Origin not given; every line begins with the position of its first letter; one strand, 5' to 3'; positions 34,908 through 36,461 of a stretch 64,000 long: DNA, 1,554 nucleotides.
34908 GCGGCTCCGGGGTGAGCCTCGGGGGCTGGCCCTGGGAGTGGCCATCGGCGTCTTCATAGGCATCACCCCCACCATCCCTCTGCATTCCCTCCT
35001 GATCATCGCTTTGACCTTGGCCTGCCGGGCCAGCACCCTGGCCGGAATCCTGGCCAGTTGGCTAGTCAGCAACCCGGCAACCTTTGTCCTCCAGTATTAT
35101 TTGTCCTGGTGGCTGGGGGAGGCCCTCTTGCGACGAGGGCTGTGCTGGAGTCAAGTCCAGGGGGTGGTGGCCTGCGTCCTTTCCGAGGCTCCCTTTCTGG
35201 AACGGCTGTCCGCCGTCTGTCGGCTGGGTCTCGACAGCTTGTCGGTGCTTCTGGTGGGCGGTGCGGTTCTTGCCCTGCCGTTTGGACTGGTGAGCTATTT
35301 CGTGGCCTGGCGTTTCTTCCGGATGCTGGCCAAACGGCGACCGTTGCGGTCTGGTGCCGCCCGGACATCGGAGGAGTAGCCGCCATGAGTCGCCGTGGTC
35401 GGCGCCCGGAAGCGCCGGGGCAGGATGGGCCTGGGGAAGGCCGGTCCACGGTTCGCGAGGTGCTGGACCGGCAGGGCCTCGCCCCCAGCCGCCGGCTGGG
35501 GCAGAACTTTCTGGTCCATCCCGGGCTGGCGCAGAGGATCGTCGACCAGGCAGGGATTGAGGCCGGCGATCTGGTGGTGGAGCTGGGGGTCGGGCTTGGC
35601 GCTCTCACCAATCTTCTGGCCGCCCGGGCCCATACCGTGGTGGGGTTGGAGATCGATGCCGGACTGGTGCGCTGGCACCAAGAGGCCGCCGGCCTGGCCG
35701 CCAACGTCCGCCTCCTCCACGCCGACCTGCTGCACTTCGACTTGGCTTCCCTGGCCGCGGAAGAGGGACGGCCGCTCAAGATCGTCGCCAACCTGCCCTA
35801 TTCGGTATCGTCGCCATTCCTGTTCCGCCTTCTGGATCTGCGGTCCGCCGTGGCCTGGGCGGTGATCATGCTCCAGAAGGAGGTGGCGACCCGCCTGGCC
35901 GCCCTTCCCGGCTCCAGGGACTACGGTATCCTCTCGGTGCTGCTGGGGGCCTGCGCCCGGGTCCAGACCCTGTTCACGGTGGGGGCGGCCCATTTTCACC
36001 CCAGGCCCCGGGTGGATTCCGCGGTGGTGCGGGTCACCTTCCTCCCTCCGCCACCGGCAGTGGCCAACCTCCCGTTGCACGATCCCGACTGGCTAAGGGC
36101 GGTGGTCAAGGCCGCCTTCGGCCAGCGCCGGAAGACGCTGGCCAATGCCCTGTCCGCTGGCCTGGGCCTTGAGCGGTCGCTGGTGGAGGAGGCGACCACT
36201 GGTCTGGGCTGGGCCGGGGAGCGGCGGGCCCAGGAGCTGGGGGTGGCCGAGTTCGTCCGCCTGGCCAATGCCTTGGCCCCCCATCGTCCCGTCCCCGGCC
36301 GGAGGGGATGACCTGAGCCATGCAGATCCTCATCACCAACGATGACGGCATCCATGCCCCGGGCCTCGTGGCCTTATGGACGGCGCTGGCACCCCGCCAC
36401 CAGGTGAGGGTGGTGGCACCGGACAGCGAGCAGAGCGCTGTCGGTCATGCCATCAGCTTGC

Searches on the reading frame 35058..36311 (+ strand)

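Call 89: search_protein_families(library=pfam, proteins=[window:35058-36311:+], max_evalue=0.001)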
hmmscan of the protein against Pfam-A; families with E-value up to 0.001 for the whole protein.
window:35058-36311:+ (417 aa): 2 families
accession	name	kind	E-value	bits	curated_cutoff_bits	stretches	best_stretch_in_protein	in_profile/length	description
PF00398.26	RrnaAD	-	5.7e-51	173.6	24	1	145-404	6-259/263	Ribosomal RNA adenine dimethylase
PF13649.12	Methyltransf_25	-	8.5e-05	23.6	27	1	173-230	1-61/97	Methyltransferase domain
